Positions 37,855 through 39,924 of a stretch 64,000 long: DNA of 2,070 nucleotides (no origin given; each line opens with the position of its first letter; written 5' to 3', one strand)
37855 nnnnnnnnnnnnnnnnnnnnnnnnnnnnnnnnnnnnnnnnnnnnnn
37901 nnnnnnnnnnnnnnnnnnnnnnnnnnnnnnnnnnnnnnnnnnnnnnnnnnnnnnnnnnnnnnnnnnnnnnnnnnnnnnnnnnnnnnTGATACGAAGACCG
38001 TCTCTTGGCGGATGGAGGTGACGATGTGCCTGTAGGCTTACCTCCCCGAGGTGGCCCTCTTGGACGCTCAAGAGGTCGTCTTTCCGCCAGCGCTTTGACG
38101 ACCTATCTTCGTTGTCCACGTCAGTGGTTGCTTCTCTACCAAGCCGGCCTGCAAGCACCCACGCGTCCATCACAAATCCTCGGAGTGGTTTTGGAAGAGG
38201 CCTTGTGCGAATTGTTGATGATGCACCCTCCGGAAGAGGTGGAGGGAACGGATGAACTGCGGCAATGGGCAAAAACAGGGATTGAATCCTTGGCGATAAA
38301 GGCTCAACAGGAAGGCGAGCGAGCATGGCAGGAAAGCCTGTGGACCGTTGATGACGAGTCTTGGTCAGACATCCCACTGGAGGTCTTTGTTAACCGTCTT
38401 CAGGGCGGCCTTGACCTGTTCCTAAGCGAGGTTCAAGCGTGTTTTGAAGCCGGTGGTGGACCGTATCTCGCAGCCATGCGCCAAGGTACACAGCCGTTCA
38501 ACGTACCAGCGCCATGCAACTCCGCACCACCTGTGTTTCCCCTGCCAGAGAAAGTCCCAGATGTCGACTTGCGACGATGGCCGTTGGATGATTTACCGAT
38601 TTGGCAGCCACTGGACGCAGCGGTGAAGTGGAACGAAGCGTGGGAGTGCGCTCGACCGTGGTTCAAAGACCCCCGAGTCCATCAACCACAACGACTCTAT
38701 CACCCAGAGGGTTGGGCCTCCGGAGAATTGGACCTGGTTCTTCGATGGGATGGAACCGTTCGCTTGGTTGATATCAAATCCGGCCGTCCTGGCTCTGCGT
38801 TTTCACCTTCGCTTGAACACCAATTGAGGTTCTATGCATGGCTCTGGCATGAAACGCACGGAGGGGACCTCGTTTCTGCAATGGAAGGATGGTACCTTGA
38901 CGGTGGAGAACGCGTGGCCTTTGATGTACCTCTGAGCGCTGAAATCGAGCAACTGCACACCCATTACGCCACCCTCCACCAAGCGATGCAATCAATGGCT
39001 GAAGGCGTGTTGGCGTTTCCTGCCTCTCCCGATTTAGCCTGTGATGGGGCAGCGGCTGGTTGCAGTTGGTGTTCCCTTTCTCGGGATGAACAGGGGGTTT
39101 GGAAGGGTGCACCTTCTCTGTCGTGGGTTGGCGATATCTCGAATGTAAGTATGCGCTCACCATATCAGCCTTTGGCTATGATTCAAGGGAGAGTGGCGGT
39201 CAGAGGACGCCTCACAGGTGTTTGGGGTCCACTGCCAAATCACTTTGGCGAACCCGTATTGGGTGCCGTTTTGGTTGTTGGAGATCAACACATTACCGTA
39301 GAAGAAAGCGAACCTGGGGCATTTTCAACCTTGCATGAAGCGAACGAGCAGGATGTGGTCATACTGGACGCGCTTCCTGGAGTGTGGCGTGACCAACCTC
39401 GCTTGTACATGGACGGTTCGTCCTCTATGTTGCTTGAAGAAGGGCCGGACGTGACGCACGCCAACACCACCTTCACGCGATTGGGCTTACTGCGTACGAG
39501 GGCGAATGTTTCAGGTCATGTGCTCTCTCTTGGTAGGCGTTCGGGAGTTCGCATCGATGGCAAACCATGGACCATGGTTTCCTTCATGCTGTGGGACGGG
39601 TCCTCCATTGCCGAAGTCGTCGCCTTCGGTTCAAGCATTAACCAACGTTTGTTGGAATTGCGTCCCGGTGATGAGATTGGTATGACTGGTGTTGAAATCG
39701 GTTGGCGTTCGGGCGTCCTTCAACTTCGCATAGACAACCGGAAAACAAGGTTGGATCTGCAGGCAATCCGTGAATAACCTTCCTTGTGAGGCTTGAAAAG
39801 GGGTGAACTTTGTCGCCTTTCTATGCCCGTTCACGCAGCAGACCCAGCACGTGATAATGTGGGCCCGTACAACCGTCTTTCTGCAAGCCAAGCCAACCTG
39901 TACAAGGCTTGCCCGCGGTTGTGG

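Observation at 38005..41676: Tandem paralogous Cas4/RecB-like nuclease + OB-fold fusion proteins: candidate undescribed DNA-end-processing or defence module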

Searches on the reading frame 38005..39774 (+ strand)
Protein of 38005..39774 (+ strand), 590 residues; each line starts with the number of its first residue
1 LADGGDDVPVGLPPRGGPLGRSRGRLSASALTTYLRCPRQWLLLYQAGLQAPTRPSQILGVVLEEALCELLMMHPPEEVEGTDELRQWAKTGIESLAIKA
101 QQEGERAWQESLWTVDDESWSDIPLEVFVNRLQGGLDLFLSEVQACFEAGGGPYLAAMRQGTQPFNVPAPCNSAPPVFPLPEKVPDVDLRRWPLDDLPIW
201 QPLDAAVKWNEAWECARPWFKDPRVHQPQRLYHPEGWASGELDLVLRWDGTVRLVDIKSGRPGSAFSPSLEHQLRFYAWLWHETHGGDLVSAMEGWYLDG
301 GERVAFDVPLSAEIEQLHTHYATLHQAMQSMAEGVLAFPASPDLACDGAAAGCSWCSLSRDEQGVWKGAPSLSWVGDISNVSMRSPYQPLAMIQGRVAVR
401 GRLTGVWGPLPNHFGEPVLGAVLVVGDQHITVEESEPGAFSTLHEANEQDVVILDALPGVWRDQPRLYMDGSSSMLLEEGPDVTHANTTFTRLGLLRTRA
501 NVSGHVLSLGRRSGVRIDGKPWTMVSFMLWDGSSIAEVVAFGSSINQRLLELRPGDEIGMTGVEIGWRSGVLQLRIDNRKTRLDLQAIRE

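Call 4: search_protein_families(library=pfam, proteins=[window:38005-39774:+], max_evalue=1)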
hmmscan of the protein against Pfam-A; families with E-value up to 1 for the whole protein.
window:38005-39774:+ (590 aa): 2 families
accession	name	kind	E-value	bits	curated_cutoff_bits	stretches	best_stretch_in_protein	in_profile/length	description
PF12705.13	PDDEXK_1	-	1.8e-20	74.4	22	2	25-138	1-130/247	PD-(D/E)XK nuclease superfamily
PF01336.31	tRNA_anti-codon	-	0.021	15.2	27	1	519-577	12-70/75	OB-fold nucleic acid binding domain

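Call 5: search_protein_families(library=ncbifam, proteins=[window:38005-39774:+], max_evalue=1)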
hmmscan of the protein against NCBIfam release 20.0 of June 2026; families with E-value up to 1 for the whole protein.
window:38005-39774:+ (590 aa): 1 family
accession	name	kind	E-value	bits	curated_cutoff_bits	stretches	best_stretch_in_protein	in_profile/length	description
TIGR00372.1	cas4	equivalog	0.00049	20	65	1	235-304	65-131/180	CRISPR-associated protein Cas4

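Call 6: search_solved_structures(query=window:38005-39774:+, max_evalue=10)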
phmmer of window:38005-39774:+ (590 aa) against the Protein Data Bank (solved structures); distinct sequences matched with E-value up to 10: 5.
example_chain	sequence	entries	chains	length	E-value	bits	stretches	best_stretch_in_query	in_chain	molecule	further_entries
8aa9_A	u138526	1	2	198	0.25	12.6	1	462-579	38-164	Replication factor A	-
8aaj_A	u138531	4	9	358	0.76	11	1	494-579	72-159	Replication factor A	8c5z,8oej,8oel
5nxn_A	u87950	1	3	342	1.3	10.2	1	507-560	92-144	Porin 1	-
4d64_A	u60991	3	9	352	1.4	10.2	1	507-560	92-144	PORIN 1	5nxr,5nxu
8aas_A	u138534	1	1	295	1.7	9.8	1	499-579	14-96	Replication factor A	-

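Call 8: find_homologous_proteins(query=window:38005-39774:+)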
Query window:38005-39774:+ (590 aa): 329 proteins with E <= 0.001 among 8000 candidates; the best 120 are listed.
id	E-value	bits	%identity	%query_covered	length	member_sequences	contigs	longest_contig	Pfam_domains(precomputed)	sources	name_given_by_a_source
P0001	0.0e+0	1368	99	100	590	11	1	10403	PF12705.14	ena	-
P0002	0.0e+0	1057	76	99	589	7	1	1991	PF12705.14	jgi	jgi:hypothetical protein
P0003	1.5e-283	960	71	98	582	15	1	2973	PF12705.14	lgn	-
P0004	5.2e-281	951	69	98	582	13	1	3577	PF12705.14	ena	-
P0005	4.6e-280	948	70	98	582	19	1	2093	PF12705.14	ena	-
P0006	4.5e-279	945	70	98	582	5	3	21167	PF12705.14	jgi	-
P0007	5.4e-279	945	70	98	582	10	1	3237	PF12705.14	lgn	-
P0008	4.5e-271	919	68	98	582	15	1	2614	PF12705.14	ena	-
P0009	6.1e-270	915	68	98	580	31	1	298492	PF12705.14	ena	-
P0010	1.5e-265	900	67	98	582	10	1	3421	PF12705.14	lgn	-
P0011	8.5e-263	891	66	99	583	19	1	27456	PF12705.14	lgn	-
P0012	2.6e-262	890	66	98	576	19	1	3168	PF12705.14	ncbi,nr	ncbi:MAG: PD-(D/E)XK nuclease family protein [Candidatus Poseidonia sp.]|nr:PD-(D/E)XK nuclease fami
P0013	1.4e-260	884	64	99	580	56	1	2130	PF12705.14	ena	-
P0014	2.0e-260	883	65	98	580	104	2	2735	PF12705.14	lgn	-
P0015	7.0e-259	878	66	99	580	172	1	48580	PF12705.14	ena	-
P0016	3.5e-258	876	64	99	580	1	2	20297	PF12705.14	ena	-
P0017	7.3e-258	875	64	99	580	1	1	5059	PF12705.14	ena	-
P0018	1.1e-257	874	67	96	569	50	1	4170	PF12705.14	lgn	-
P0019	1.7e-257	874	64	99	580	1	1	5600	PF12705.14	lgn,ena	-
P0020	2.7e-256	870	65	99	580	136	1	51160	PF12705.14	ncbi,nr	ncbi:MAG: PD-(D/E)XK nuclease family protein [Candidatus Thermoplasmatota archaeon]|nr:PD-(D/E)XK nu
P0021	3.8e-256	869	64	99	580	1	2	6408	PF12705.14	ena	-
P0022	5.7e-256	869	64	98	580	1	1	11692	PF12705.14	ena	-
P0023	6.2e-256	869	63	99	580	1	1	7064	PF12705.14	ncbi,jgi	-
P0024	9.9e-256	868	63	99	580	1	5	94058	PF12705.14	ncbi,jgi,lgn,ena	-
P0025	1.2e-255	868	63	99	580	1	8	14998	PF12705.14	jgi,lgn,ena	-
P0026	1.2e-255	868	64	98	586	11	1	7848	PF12705.14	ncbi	-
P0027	1.4e-255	867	64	98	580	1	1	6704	PF12705.14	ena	-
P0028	1.5e-255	867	64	99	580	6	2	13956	PF12705.14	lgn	-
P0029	1.7e-255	867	64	98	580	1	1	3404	PF12705.14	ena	-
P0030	2.1e-255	867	63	99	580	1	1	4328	PF12705.14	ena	-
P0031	2.6e-255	867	63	99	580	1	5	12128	PF12705.14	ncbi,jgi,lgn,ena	-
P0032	3.0e-255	866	66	98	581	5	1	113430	PF12705.14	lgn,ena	-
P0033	4.7e-255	866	63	99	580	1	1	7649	PF12705.14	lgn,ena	-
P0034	1.4e-254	864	63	99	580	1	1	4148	PF12705.14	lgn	-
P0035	1.5e-254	864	64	99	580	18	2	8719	PF12705.14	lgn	-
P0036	2.1e-254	864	65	98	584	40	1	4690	PF12705.14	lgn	-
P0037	2.9e-254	863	63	99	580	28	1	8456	PF12705.14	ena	-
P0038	6.6e-253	859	64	99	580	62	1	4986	PF12705.14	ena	-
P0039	3.3e-252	856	63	98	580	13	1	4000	PF12705.14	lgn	-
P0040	7.0e-252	855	66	96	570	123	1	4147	PF12705.14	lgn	-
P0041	1.0e-251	855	65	96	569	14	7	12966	PF12705.14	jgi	jgi:hypothetical protein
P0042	2.7e-251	853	63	98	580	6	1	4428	PF12705.14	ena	-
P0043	7.5e-251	852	63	98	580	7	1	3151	PF12705.14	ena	-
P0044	8.3e-251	852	64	98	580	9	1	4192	PF12705.14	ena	-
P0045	1.5e-250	851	63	99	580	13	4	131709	PF12705.14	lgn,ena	-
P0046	4.3e-250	849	64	97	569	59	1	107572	PF12705.14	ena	-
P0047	5.7e-250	849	63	98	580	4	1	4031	PF12705.14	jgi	-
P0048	2.8e-249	847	63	98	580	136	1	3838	PF12705.14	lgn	-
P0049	7.4e-249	845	65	96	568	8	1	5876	PF12705.14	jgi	jgi:hypothetical protein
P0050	1.5e-248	844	61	99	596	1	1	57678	PF12705.14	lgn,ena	-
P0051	1.2e-246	838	63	98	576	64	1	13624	PF12705.14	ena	-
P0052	8.5e-246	835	62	99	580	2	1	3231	PF12705.14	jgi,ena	-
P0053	2.1e-245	834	62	99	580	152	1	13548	PF12705.14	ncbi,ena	-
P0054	4.6e-244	829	64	94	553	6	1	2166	PF12705.14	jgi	jgi:hypothetical protein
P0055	5.8e-244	829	62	98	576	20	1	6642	PF12705.14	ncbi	-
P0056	9.2e-243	825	62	98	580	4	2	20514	PF12705.14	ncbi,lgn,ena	-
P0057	7.3e-240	816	63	94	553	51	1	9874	PF12705.14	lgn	-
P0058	4.8e-239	813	61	98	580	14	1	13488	PF12705.14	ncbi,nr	ncbi:MAG: hypothetical protein CMA10_06010 [Euryarchaeota archaeon]|nr:hypothetical protein [Euryarc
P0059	1.5e-238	811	62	96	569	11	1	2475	PF12705.14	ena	-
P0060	5.6e-238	809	62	94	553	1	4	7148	PF12705.14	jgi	jgi:hypothetical protein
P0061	1.3e-237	808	62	94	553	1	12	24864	PF12705.14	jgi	jgi:hypothetical protein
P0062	1.5e-237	808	62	94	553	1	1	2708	PF12705.14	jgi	jgi:hypothetical protein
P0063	2.5e-237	807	62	94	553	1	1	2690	PF12705.14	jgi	jgi:hypothetical protein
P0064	2.6e-237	807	60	98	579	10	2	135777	PF12705.14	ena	-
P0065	6.6e-237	806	62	94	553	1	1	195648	PF12705.14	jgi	jgi:hypothetical protein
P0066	4.5e-235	800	62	94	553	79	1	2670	PF12705.14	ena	-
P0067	8.3e-234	796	62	92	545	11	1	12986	PF12705.14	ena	-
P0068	2.4e-232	791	62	93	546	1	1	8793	PF12705.14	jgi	jgi:hypothetical protein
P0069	3.8e-230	783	64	90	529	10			PF12705.14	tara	tara:strand:- start:2196 stop:3785 length:1590 start_codon:yes stop_codon:yes gene_type:complete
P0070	6.7e-225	766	62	90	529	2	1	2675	PF12705.14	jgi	-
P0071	8.1e-224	763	62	91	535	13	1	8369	PF12705.14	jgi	-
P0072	2.3e-217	741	61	87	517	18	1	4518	PF12705.14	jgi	-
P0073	1.7e-215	735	54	98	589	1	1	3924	PF12705.14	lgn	-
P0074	4.8e-214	730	56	96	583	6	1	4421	PF12705.14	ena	-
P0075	2.4e-213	728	54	98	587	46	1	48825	PF12705.14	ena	-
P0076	5.2e-213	727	55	98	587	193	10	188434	PF12705.14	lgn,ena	-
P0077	7.2e-213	726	54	98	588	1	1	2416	PF12705.14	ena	-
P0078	1.1e-211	722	53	98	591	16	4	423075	PF12705.14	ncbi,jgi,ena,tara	jgi:hypothetical protein|tara:strand:- start:1876 stop:3651 length:1776 start_codon:yes stop_codon:y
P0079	1.3e-211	722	53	96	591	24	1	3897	PF12705.14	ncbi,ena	-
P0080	8.7e-210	716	53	98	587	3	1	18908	PF12705.14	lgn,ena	-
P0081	1.4e-209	716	55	96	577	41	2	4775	PF12705.14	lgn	-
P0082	2.2e-209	715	54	98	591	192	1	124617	PF12705.14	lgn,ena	-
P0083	2.4e-209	715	52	98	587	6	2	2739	PF12705.14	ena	-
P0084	3.4e-209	714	53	98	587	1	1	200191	PF12705.14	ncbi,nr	ncbi:PD-(D/E)XK nuclease family protein [Euryarchaeota archaeon]|nr:PD-(D/E)XK nuclease family prote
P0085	3.4e-208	711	55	98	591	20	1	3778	PF12705.14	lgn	-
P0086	3.6e-208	711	62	83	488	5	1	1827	PF12705.14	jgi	jgi:hypothetical protein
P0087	4.2e-208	711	53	98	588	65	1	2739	PF12705.14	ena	-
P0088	4.7e-208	710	53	96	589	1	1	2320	PF12705.14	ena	-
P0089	4.9e-208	710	50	98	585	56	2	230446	PF12705.14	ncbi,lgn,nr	ncbi:MAG: PD-(D/E)XK nuclease family protein [Candidatus Poseidoniaceae archaeon]|nr:PD-(D/E)XK nucl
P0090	4.9e-208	710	53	96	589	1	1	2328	PF12705.14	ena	-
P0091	6.7e-208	710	53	96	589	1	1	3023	PF12705.14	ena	-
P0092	7.4e-208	710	53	98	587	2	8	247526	PF12705.14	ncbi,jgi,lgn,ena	-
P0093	1.0e-207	709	53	96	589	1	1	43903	PF12705.14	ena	-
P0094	2.1e-207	708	53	96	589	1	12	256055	PF12705.14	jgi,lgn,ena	jgi:hypothetical protein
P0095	2.6e-207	708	53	96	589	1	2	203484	PF12705.14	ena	-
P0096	3.1e-207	708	53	96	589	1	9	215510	PF12705.14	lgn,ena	-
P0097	3.7e-207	707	53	96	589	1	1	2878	PF12705.14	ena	-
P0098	4.3e-207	707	51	98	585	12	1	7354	PF12705.14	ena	-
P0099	5.0e-207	707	55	96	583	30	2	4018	PF12705.14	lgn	-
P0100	5.3e-207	707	53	96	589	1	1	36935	PF12705.14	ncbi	-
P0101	5.9e-207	707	53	96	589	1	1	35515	PF12705.14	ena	-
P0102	6.9e-207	707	54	98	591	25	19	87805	PF12705.14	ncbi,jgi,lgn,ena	-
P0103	7.2e-207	707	53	96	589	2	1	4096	PF12705.14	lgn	-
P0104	8.4e-207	706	50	98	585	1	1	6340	PF12705.14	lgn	-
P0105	8.7e-207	706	53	96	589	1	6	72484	PF12705.14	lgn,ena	-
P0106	9.3e-207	706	51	98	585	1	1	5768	PF12705.14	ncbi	-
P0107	1.0e-206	706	51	98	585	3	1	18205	PF12705.14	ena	-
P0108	1.1e-206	706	53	96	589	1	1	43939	PF12705.14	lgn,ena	-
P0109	1.4e-206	706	53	96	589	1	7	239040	PF12705.14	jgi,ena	-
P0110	1.5e-206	705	53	96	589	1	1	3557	PF12705.14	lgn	-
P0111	1.6e-206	705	53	96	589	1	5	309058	PF12705.14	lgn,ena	-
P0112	2.4e-206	705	50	98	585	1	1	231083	PF12705.14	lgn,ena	-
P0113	5.1e-206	704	53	96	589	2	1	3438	PF12705.14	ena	-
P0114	7.1e-206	703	53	96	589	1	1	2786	PF12705.14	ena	-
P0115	8.3e-206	703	52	96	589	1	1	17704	PF12705.14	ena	-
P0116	1.4e-205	702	52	96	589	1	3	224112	PF12705.14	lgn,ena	-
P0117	1.5e-205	702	53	96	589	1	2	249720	PF12705.14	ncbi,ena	-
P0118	1.5e-205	702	53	98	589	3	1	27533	PF12705.14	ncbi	-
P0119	1.6e-205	702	52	96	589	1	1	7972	PF12705.14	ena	-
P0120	1.8e-205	702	53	96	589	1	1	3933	PF12705.14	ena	-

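Call 16: find_encoding_contigs(protein=P0089, flank=8000, max_places=3)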
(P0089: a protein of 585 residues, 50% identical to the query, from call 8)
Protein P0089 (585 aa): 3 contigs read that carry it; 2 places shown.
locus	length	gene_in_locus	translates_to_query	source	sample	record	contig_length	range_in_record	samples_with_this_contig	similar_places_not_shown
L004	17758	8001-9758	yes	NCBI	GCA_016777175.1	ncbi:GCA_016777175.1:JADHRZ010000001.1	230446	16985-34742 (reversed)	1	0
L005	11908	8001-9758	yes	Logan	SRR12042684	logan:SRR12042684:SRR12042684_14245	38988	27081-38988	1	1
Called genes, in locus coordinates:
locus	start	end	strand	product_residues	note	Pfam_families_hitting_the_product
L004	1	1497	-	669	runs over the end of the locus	PF02518:HATPase_c, PF13589:HATPase_c_3, PF01119:DNA_mis_repair, PF08676:MutL_C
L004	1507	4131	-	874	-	PF01624:MutS_I, PF05188:MutS_II, PF05192:MutS_III, PF05190:MutS_IV, PF00488:MutS_V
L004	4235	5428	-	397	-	-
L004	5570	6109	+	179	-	PF00252:Ribosomal_L16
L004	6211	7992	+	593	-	PF04068:Fer4_RLI, PF00037:Fer4, PF12837:Fer4_6 (weak), PF13555:AAA_29 (faint), PF02463:SMC_N, PF03215:Rad17 (faint), PF00005:ABC_tran, PF00005:ABC_tran, +4 more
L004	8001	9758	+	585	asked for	PF12705:PDDEXK_1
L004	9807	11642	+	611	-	PF12705:PDDEXK_1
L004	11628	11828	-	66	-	-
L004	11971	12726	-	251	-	PF09754:PAC2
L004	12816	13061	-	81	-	PF04135:Nop10p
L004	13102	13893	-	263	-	PF00575:S1 (weak), PF07541:EIF_2_alpha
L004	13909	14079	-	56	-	PF01667:Ribosomal_S27e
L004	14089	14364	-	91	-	PF00935:Ribosomal_L44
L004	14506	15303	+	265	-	-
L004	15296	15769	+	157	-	-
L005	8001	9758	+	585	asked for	PF12705:PDDEXK_1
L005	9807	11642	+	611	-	PF12705:PDDEXK_1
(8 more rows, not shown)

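Call 21: search_protein_families(library=padloc, proteins=[window:38005-39774:+], max_evalue=1)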
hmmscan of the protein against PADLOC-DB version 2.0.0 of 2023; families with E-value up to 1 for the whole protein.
window:38005-39774:+ (590 aa): 6 families
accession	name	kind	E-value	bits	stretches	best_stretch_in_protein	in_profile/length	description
PDLC00060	DruK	-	4.3e-09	34.2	1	229-357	134-254/347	PD-(D/E)XK nuclease superfamily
PDLC01250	Cas4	-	3.2e-05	22.3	1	239-314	63-134/168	"CAS-I,CAS-II,CAS-III,CAS-IV,CAS-V,CAS-VI; acquisition_associated"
PDLC00944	Cas4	-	9.6e-05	20.6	1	238-310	66-132/177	Cas4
PDLC00943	Cas4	-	0.00013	20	1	235-304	65-131/180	CRISPR-associated protein Cas4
PDLC00059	DruK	-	0.00015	19.1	1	230-299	118-187/326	PD-(D/E)XK nuclease superfamily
PDLC01447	Cas4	-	0.015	13.8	1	25-80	4-47/161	"CAS-I,CAS-II,CAS-III,CAS-IV,CAS-V,CAS-VI; acquisition_associated"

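Call 22: search_protein_families(library=phrogs, proteins=[window:38005-39774:+], max_evalue=1)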
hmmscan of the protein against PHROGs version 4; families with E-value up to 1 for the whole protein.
window:38005-39774:+ (590 aa): 3 families
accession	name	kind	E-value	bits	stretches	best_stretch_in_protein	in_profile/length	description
phrog_69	-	DNA, RNA and nucleotide metabolism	2e-05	24.8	2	24-51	88-115/501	exonuclease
phrog_298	-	DNA, RNA and nucleotide metabolism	3.3e-05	24.4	1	210-312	135-217/293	exonuclease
phrog_1218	-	DNA, RNA and nucleotide metabolism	0.012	15.8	0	25-52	9-36/364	exonuclease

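Call 24: predict_structure(alignment_id=A1)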
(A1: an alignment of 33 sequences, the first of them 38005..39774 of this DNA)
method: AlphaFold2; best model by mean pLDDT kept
length: 590 residues; sequences in the alignment: 33
mean_pLDDT: 84.9   pTM: 0.83
mean pLDDT of the five models: 84.9, 84.8, 83.0, 80.4, 80.1
residues with pLDDT >= 90: 338; 70-90: 166; 50-70: 52; < 50: 34
segments of 3 or more residues with pLDDT < 50: 1-22, 179-184
pLDDT, mean of each block of 10 residues (from residue 1): 32 38 71 91 89 92 91 92 95 95 94 90 96 97 97 92 73 53 51 75 95 90 54 76 88 93 89 94 87 96 96 92 89 88 88 90 89 88 90 93 91 72 93 84 92 93 87 83 67 88 96 71 91 95 91 94 88 92 73
secondary structure, 60 per line:
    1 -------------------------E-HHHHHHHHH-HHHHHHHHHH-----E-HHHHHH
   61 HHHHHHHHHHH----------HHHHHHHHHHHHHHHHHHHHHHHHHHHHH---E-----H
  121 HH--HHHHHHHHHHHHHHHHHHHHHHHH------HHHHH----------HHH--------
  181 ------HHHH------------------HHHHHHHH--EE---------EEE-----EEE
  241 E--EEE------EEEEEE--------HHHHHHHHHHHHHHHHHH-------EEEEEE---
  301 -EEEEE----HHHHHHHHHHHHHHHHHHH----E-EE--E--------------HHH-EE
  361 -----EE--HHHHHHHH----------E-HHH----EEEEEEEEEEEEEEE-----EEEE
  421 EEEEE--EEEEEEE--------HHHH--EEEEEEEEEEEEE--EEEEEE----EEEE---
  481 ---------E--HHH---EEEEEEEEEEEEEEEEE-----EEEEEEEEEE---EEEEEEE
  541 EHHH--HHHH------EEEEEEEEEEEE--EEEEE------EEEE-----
elements in order: H28-36 H38-47 H55-71 H82-110 H125-148 H155-159 H187-190 H209-216 E230-232 E238-241 E244-246 E253-258 H267-284 E292-297 E302-306 H311-329 H370-377 E397-411 E417-425 E428-434 H443-446 E449-461 E464-469 E474-477 E499-515 E521-530 E534-541 H547-550 E557-568 E571-575 E582-585
